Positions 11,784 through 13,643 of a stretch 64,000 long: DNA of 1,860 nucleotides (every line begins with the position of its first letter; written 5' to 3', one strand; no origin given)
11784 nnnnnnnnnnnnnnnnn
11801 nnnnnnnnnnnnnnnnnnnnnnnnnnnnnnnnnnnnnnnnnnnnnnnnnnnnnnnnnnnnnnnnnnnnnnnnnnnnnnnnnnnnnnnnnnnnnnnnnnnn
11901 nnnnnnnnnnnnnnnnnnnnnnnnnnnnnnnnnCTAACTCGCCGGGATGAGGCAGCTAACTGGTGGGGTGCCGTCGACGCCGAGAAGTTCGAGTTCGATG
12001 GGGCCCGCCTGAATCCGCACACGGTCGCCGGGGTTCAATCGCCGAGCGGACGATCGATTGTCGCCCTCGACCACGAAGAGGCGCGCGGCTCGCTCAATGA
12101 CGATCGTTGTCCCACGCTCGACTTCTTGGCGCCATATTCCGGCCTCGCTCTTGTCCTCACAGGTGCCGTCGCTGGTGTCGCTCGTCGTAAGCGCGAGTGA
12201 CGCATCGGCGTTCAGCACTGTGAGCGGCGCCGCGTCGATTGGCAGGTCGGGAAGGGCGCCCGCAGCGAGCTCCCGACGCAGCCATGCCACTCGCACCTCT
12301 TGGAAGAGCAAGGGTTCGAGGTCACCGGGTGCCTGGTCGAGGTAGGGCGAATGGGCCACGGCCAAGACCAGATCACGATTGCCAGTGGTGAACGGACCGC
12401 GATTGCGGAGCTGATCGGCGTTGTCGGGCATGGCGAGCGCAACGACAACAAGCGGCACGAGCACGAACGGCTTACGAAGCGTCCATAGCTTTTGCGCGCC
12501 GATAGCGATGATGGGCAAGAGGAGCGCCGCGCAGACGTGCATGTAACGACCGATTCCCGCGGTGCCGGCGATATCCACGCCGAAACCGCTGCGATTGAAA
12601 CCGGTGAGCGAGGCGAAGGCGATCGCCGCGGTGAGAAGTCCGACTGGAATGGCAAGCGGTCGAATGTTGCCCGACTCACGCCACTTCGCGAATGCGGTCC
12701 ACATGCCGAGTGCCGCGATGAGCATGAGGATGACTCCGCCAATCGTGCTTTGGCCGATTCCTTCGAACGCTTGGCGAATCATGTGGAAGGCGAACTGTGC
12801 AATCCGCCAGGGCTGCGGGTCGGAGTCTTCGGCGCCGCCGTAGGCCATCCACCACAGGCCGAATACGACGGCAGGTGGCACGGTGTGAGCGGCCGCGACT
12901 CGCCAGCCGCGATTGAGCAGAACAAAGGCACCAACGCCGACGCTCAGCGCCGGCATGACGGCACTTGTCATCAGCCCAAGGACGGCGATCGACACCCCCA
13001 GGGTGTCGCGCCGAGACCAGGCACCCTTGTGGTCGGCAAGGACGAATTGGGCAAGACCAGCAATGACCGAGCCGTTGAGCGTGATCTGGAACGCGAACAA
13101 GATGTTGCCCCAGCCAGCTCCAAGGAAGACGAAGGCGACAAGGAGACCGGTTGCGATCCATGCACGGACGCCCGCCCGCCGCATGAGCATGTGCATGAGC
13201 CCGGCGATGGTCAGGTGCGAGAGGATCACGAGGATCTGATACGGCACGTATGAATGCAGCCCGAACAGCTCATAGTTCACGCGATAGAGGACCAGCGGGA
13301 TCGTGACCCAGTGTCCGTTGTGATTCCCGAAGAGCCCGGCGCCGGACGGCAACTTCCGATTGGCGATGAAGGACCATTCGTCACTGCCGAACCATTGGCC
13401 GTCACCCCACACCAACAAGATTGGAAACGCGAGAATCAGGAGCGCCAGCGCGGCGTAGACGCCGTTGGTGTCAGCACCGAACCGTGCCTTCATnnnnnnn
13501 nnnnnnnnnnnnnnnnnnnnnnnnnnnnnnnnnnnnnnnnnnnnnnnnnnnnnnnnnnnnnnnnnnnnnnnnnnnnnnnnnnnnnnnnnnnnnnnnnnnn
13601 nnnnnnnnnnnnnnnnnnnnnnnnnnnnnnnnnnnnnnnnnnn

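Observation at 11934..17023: DprE1-like/DprE2-like oxidase-reductase pair wired to a GT2 and a GT-C-like transferase: candidate undescribed lipid-linked sugar epimerisation pathway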

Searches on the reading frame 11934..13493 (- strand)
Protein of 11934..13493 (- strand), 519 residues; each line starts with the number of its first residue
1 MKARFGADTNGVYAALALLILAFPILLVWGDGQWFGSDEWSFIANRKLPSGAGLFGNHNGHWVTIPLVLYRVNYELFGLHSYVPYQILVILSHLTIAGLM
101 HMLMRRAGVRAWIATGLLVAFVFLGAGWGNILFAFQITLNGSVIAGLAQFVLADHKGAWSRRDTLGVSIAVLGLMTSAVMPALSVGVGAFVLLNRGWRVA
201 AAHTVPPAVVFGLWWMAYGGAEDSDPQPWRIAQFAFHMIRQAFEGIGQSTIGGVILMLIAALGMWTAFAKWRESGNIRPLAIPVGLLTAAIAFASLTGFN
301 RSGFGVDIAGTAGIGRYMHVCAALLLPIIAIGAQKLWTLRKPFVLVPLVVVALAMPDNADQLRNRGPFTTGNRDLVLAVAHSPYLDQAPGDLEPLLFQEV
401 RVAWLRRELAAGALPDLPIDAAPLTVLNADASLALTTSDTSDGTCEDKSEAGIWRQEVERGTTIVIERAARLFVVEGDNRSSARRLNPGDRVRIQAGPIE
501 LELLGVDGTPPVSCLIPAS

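Call 3: search_protein_families(library=pfam, proteins=[window:11934-13493:-], max_evalue=0.01)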
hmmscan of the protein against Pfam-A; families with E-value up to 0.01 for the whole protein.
window:11934-13493:- (519 aa): 0 families

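Call 4: search_protein_families(library=ncbifam, proteins=[window:11934-13493:-], max_evalue=0.01)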
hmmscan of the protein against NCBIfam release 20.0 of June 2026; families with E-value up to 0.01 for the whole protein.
window:11934-13493:- (519 aa): 0 families

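Call 8: search_solved_structures(query=window:11934-13493:-, show_alignments=1, max_evalue=10)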
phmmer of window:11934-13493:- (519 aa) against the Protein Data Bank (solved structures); distinct sequences matched with E-value up to 10: 0.

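Call 18: find_homologous_proteins(query=window:11934-13493:-, max_evalue=0.00001)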
Query window:11934-13493:- (519 aa): 38 proteins with E <= 0.00001 among 8000 candidates.
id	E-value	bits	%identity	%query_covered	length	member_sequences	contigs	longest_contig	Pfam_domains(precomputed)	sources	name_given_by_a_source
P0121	0.0e+0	1159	100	100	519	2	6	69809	-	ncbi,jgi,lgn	ncbi:MAG: hypothetical protein ACI9C1_001856 [Candidatus Aldehydirespiratoraceae bacterium]|jgi:hypo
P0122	1.1e-209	716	64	99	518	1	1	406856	-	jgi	jgi:hypothetical protein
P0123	1.7e-198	679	62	91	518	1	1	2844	-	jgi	jgi:hypothetical protein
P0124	1.8e-178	613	57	94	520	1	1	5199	-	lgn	-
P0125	4.1e-173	595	54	94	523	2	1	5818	-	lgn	-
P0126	7.0e-169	581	53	99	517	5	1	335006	-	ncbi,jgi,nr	ncbi:MAG: hypothetical protein P8J50_01790 [Acidimicrobiales bacterium]|jgi:hypothetical protein|nr:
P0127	2.3e-166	573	52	98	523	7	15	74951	-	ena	-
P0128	7.0e-155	535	50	99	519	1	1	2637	-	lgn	-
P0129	6.0e-76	274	38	82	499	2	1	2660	-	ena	-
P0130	6.2e-73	265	34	97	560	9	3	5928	-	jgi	jgi:hypothetical protein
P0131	1.1e-71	260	36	98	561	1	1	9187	-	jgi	jgi:hypothetical protein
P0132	3.1e-70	256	34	94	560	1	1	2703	-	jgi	jgi:hypothetical protein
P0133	1.1e-69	254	34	97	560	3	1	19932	-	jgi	jgi:hypothetical protein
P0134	3.1e-69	252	40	74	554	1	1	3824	-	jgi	jgi:hypothetical protein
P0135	8.1e-69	251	34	97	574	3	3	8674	-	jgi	jgi:hypothetical protein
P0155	1.8e-20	91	37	40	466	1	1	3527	PF09594.17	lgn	-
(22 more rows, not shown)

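Call 32: predict_structure(alignment_id=A1)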
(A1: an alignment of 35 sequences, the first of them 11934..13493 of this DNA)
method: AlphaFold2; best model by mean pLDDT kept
length: 519 residues; sequences in the alignment: 35
mean_pLDDT: 88.7   pTM: 0.88
mean pLDDT of the five models: 88.7, 88.6, 88.2, 87.9, 87.6
residues with pLDDT >= 90: 343; 70-90: 125; 50-70: 38; < 50: 13
segments of 3 or more residues with pLDDT < 50: 1-5, 126-128, 367-370
pLDDT, mean of each block of 10 residues (from residue 1): 59 93 90 80 84 88 92 91 88 95 96 93 65 69 97 97 98 95 98 98 98 90 77 95 90 96 98 96 98 94 82 88 96 97 92 81 59 87 96 82 95 92 94 88 54 82 91 96 92 95 89 84
secondary structure, 60 per line:
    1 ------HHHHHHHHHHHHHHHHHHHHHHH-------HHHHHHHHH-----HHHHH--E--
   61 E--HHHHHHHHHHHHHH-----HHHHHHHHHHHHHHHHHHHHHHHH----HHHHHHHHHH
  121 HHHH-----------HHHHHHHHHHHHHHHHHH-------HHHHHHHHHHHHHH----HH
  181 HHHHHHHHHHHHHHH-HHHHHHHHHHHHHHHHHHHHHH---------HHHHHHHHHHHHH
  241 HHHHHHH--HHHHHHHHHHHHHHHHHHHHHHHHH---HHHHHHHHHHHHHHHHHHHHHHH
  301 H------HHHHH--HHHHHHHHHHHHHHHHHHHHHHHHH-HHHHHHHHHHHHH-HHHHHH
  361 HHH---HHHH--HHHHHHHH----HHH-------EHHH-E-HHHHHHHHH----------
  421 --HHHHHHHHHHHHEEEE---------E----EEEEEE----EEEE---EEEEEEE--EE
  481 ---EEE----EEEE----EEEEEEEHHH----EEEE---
elements in order: H7-29 H37-45 H51-55 H64-77 H83-106 H111-124 H136-153 H161-174 H179-195 H197-218 H228-247 H250-274 H278-301 H308-312 H315-339 H341-353 H355-363 H367-370 H373-380 H402-410 H423-434 E435-438 E453-458 E463-466 E470-476 E484-486 E491-494 E499-505 E513-516
